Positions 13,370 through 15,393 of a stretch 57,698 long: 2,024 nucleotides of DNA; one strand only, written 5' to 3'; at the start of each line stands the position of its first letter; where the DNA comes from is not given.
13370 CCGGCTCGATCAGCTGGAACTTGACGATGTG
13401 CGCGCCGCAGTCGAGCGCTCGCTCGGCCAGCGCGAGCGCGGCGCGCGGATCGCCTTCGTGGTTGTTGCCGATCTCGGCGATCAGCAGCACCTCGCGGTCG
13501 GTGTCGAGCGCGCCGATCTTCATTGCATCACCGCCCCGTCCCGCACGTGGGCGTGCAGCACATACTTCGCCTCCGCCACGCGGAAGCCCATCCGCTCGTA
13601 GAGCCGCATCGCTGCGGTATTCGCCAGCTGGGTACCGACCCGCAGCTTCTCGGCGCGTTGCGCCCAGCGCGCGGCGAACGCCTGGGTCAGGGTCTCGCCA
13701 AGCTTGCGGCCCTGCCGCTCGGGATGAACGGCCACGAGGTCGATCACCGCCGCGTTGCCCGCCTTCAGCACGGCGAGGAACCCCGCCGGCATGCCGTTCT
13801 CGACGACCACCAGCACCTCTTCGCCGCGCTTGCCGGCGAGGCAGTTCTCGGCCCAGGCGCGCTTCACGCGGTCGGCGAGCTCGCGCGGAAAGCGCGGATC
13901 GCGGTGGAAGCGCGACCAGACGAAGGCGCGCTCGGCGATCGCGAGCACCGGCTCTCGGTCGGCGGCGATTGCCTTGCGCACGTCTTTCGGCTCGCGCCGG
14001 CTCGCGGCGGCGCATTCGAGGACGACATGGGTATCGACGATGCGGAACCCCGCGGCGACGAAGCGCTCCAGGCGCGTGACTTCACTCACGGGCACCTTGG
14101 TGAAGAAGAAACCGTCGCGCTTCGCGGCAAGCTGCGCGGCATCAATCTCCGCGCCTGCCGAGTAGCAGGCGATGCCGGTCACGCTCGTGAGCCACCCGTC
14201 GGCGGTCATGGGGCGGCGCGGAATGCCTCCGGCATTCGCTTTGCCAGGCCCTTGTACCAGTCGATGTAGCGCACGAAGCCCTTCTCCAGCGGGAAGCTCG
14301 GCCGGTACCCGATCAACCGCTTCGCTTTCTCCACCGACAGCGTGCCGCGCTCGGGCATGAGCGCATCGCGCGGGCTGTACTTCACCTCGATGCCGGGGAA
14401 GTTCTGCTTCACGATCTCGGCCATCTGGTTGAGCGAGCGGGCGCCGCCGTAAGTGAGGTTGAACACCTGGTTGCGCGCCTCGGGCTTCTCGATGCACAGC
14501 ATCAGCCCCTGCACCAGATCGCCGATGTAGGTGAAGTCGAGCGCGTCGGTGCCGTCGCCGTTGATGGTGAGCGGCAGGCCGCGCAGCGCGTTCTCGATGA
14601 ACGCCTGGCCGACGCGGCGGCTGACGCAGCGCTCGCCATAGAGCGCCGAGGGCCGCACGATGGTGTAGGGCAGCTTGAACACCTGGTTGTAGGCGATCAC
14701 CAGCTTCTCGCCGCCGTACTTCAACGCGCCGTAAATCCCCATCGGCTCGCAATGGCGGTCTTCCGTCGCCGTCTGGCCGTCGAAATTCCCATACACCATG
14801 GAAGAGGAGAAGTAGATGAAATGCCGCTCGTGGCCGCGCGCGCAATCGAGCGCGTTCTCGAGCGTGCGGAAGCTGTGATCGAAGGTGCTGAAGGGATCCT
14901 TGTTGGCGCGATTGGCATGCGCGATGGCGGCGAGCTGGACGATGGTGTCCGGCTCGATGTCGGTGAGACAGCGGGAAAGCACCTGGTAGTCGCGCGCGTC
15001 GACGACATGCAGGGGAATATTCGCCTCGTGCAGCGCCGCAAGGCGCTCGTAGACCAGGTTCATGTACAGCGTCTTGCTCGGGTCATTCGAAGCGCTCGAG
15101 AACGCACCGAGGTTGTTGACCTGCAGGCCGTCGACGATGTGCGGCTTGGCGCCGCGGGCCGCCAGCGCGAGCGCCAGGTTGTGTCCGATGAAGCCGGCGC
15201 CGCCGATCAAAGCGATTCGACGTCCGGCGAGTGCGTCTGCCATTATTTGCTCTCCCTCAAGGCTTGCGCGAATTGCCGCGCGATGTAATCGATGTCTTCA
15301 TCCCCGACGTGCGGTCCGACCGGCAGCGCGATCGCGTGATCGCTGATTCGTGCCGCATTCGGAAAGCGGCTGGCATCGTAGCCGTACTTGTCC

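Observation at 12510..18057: Non-canonical NeuB-type ulosonic-acid pathway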

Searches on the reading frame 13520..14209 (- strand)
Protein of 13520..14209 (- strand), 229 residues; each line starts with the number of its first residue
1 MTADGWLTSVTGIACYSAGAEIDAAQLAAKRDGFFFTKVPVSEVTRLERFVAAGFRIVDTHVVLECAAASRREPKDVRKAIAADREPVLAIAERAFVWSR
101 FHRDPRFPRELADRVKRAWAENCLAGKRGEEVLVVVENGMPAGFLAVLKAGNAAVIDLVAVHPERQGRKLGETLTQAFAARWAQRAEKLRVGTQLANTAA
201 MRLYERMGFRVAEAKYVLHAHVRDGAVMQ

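Call 7: search_protein_families(library=pfam, proteins=[window:13520-14209:-], max_evalue=0.001)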
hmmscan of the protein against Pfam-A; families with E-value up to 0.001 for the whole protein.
window:13520-14209:- (229 aa): 6 families
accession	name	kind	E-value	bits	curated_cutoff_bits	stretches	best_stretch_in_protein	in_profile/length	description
PF00583.31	Acetyltransf_1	-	2.3e-13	50.9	20.7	1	110-209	19-116/116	Acetyltransferase (GNAT) family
PF13508.13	Acetyltransf_7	-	3.6e-13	50.1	27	1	130-210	3-83/84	Acetyltransferase (GNAT) domain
PF13673.13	Acetyltransf_10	-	1.3e-10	41.7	23.6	1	117-214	20-112/128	Acetyltransferase (GNAT) domain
PF08445.16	FR47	-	4.7e-10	39.8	22.1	1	155-216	23-84/86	FR47-like protein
PF13527.13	Acetyltransf_9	-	5e-06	27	25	1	77-211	2-126/127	Acetyltransferase (GNAT) domain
PF13302.13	Acetyltransf_3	-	2.3e-05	25.6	25.4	1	78-210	5-138/138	Acetyltransferase (GNAT) domain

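Call 8: search_protein_families(library=ncbifam, proteins=[window:13520-14209:-], max_evalue=0.001)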
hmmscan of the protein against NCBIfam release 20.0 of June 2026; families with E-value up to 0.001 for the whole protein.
window:13520-14209:- (229 aa): 9 families
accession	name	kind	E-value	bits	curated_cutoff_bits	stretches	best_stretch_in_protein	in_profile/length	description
NF008212.0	PRK10975.1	equivalog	2.5e-27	96.2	219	1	35-218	44-229/232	dTDP-4-amino-4,6-dideoxy-D-galactose acyltransferase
TIGR02382.1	wecD_rffC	equivalog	6.8e-19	68.2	195.1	1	37-218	3-189/191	dTDP-4-amino-4,6-dideoxy-D-galactose acyltransferase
TIGR01575.1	rimI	equivalog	2.7e-09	37.2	86.4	1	118-215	21-118/132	ribosomal protein S18-alanine N-acetyltransferase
NF000359.1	sat3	exception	5.2e-06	26.6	360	1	139-219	80-162/180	streptothricin N-acetyltransferase Sat3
NF002959.0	PRK03624.1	equivalog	1.5e-05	24.7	124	1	77-214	9-134/147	GNAT family acetyltransferase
NF007025.1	PRK09491.1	equivalog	2.7e-05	24.1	173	1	118-214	25-124/145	ribosomal protein S18-alanine N-acetyltransferase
NF007853.0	PRK10562.1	equivalog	8.5e-05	22.8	125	1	133-216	51-127/146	N-acetyltransferase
NF040501.1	resist_ArsN2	equivalog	0.00012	21.7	125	1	130-215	24-107/133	arsenic resistance N-acetyltransferase ArsN2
TIGR03448.1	mycothiol_MshD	equivalog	0.00013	21.4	163.1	1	156-214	231-290/294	mycothiol synthase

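Call 27: search_solved_structures(query=window:13520-14209:-, max_evalue=0.01, show_alignments=1)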
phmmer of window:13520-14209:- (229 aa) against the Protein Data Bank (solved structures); distinct sequences matched with E-value up to 0.01: 10.
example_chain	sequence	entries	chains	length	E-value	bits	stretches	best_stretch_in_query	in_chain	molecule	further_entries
2fs5_A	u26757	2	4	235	3.4e-08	36.6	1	38-218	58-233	TDP-Fucosamine acetyltransferase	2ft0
5isv_A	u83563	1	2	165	5e-05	26.2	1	118-215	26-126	Ribosomal-protein-alanine acetyltransferase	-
3tt2_A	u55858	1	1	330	0.00014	24.8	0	102-214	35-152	GCN5-related N-acetyltransferase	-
3ec4_A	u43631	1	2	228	0.00057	22.8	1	149-214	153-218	Putative Acetyltransferase from the GNAT family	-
2cnm_A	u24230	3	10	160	0.0016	21.3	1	118-214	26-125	MODIFICATION OF 30S RIBOSOMAL SUBUNIT PROTEIN S18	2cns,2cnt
3c26_A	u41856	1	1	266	0.002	21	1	132-214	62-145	Putative acetyltransferase Ta0821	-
2r1i_A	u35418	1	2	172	0.0024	20.7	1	128-213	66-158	GCN5-related N-acetyltransferase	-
3lod_A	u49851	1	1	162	0.0035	20.2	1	154-211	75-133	Putative acyl-CoA N-acyltransferase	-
2fiw_A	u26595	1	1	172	0.0052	19.6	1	125-208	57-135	GCN5-related N-acetyltransferase:Aminotransferase, class-II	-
3dr6_A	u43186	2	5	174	0.0058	19.5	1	128-212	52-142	yncA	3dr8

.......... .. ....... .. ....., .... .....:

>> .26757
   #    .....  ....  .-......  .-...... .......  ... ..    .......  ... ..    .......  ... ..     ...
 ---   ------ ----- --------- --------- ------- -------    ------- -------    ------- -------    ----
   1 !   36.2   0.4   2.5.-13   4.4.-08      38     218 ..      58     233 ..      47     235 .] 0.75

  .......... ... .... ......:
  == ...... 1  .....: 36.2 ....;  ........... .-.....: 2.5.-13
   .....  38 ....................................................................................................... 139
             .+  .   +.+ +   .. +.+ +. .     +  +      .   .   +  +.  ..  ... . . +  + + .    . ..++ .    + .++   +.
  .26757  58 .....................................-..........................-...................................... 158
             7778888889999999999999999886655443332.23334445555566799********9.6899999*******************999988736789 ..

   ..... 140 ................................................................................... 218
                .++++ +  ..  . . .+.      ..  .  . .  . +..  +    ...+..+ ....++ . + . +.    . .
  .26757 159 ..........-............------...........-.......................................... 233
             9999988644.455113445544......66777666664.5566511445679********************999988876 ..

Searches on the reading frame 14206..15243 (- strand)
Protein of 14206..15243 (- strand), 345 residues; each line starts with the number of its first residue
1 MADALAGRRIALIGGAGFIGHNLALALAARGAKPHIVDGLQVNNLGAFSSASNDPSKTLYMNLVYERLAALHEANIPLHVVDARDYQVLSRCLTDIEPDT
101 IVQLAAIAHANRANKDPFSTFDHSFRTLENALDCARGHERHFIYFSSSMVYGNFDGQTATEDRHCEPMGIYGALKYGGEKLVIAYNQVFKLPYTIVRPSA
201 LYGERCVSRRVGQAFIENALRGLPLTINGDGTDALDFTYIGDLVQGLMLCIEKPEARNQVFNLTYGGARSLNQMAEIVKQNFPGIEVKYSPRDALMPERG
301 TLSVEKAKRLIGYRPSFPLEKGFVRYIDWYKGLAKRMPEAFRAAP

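Call 7: search_protein_families(library=pfam, proteins=[window:14206-15243:-], max_evalue=0.001)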
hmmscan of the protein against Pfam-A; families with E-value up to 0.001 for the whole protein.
window:14206-15243:- (345 aa): 6 families
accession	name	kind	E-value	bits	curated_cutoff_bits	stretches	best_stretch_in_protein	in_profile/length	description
PF01370.27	Epimerase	-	6.6e-40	137.4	20.9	1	11-263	2-239/240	NAD dependent epimerase/dehydratase family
PF16363.11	GDP_Man_Dehyd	-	1.6e-31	110.4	27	1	13-278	3-262/332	GDP-mannose 4,6 dehydratase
PF04321.23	RmlD_sub_bind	-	9.5e-16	58.1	27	1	12-314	5-270/287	RmlD substrate binding domain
PF01073.25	3Beta_HSD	-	5.2e-09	36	22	1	12-250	2-228/280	3-beta hydroxysteroid dehydrogenase/isomerase family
PF07993.18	NAD_binding_4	-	0.00024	20.8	20.1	1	99-204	90-210/258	Male sterility protein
PF02719.21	Polysacc_synt_2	-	0.00025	20.8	20.2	1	72-197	52-167/293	Polysaccharide biosynthesis protein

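Call 8: search_protein_families(library=ncbifam, proteins=[window:14206-15243:-], max_evalue=0.001)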
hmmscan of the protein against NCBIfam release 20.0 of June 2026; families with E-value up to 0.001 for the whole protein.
window:14206-15243:- (345 aa): 22 families
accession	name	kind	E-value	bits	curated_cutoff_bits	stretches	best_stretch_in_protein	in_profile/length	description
TIGR01181.1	dTDP_gluc_dehyt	equivalog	1.5e-30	106.4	365.1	1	12-331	4-312/321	dTDP-glucose 4,6-dehydratase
TIGR02197.1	heptose_epim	equivalog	3.1e-21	75.9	274.6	2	11-176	2-143/316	ADP-glyceromanno-heptose 6-epimerase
TIGR01179.1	galE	equivalog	9.5e-20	70.7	262.3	2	10-213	2-187/332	UDP-glucose 4-epimerase GalE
TIGR04180.1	EDH_00030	hypoth_equivalog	1.6e-19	70.1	475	1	14-282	5-256/297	NAD-dependent 4,6-dehydratase LegB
TIGR01214.1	rmlD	equivalog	2.9e-16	59.4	224.05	1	9-281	1-225/285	dTDP-4-dehydrorhamnose reductase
NF011728.1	PRK15181.1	equivalog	3.8e-16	59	760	1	98-330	91-337/348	Vi polysaccharide biosynthesis UDP-N-acetylglucosaminuronic acid C-4 epimerase TviC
NF041015.1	UDPsulfquin_syn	equivalog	1.2e-14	54.1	575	2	9-130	2-118/384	UDP-sulfoquinovose synthase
NF007582.0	PRK10217.1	equivalog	7.5e-14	51.6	698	1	8-263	2-251/355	dTDP-glucose 4,6-dehydratase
NF007490.0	PRK10084.1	subfamily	9.9e-11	41.2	649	1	68-330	43-334/361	dTDP-glucose 4,6-dehydratase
NF008872.0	PRK11908.1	equivalog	1.1e-10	41.1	294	1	98-277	69-266/349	bifunctional UDP-4-keto-pentose/UDP-xylose synthase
TIGR02622.1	CDP_4_6_dhtase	equivalog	1.6e-10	40.7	278.45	1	7-188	4-171/352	CDP-glucose 4,6-dehydratase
NF043036.1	ErythonDh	equivalog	8.2e-10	38.4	325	1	9-198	2-183/321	D-erythronate dehydrogenase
NF047922.1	GDPFucSynFcl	equivalog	5.4e-09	35.9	500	1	81-330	37-301/308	GDP-L-fucose synthase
TIGR01472.1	gmd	equivalog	6e-09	35.6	415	1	58-289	39-272/342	GDP-mannose 4,6-dehydratase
NF007956.0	PRK10675.1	subfamily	1.3e-06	27.8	394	1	10-161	3-138/338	UDP-glucose 4-epimerase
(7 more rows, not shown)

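Call 17: search_solved_structures(query=window:14206-15243:-, max_evalue=0.00001, show_alignments=3)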
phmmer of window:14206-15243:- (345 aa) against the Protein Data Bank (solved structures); distinct sequences matched with E-value up to 0.00001: 72 (the best 60 are shown).
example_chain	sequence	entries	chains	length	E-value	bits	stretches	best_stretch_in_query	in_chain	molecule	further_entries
6wjb_A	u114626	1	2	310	1.2e-22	83.9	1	72-280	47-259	NAD-dependent epimerase/dehydratase family protein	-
6bwl_A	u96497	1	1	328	3.1e-22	82.5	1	72-334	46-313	Pal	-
6zl6_A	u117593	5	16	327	6.1e-22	81.5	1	88-335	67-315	Epimerase domain-containing protein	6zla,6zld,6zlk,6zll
8vr2_A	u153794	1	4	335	1.1e-21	80.8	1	101-334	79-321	NAD-dependent epimerase/dehydratase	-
6wj9_A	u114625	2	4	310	1.1e-21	80.7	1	72-280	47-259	NAD-dependent epimerase/dehydratase family protein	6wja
6zlj_A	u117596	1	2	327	2.2e-21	79.7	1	88-335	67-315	Epimerase domain-containing protein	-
10ke_A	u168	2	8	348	9e-21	77.7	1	82-331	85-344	Capsular polysaccharide biosynthesis protein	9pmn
4zrm_A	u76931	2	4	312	2.1e-19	73.2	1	82-331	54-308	UDP-glucose 4-epimerase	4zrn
1sb8_A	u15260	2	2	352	2.6e-19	72.9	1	98-330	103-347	wbpP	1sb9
8rdg_A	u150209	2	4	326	1.2e-18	70.7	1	80-282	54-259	SDR family NAD(P)-dependent oxidoreductase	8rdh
6vlo_A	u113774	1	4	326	1.7e-18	70.2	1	81-332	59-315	Putative dTDP-D-glucose 4,6-dehydratase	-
8rdi_A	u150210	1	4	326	4.4e-18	68.9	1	80-282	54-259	SDR family NAD(P)-dependent oxidoreductase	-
4m55_A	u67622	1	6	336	4.7e-18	68.8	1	96-331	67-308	UDP-glucuronic acid decarboxylase 1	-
1r6d_A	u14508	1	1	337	8.6e-18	67.9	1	9-331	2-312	TDP-glucose-4,6-dehydratase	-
6pmh_A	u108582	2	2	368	9.7e-18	67.7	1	75-330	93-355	UDP-glucose 4-epimerase related protein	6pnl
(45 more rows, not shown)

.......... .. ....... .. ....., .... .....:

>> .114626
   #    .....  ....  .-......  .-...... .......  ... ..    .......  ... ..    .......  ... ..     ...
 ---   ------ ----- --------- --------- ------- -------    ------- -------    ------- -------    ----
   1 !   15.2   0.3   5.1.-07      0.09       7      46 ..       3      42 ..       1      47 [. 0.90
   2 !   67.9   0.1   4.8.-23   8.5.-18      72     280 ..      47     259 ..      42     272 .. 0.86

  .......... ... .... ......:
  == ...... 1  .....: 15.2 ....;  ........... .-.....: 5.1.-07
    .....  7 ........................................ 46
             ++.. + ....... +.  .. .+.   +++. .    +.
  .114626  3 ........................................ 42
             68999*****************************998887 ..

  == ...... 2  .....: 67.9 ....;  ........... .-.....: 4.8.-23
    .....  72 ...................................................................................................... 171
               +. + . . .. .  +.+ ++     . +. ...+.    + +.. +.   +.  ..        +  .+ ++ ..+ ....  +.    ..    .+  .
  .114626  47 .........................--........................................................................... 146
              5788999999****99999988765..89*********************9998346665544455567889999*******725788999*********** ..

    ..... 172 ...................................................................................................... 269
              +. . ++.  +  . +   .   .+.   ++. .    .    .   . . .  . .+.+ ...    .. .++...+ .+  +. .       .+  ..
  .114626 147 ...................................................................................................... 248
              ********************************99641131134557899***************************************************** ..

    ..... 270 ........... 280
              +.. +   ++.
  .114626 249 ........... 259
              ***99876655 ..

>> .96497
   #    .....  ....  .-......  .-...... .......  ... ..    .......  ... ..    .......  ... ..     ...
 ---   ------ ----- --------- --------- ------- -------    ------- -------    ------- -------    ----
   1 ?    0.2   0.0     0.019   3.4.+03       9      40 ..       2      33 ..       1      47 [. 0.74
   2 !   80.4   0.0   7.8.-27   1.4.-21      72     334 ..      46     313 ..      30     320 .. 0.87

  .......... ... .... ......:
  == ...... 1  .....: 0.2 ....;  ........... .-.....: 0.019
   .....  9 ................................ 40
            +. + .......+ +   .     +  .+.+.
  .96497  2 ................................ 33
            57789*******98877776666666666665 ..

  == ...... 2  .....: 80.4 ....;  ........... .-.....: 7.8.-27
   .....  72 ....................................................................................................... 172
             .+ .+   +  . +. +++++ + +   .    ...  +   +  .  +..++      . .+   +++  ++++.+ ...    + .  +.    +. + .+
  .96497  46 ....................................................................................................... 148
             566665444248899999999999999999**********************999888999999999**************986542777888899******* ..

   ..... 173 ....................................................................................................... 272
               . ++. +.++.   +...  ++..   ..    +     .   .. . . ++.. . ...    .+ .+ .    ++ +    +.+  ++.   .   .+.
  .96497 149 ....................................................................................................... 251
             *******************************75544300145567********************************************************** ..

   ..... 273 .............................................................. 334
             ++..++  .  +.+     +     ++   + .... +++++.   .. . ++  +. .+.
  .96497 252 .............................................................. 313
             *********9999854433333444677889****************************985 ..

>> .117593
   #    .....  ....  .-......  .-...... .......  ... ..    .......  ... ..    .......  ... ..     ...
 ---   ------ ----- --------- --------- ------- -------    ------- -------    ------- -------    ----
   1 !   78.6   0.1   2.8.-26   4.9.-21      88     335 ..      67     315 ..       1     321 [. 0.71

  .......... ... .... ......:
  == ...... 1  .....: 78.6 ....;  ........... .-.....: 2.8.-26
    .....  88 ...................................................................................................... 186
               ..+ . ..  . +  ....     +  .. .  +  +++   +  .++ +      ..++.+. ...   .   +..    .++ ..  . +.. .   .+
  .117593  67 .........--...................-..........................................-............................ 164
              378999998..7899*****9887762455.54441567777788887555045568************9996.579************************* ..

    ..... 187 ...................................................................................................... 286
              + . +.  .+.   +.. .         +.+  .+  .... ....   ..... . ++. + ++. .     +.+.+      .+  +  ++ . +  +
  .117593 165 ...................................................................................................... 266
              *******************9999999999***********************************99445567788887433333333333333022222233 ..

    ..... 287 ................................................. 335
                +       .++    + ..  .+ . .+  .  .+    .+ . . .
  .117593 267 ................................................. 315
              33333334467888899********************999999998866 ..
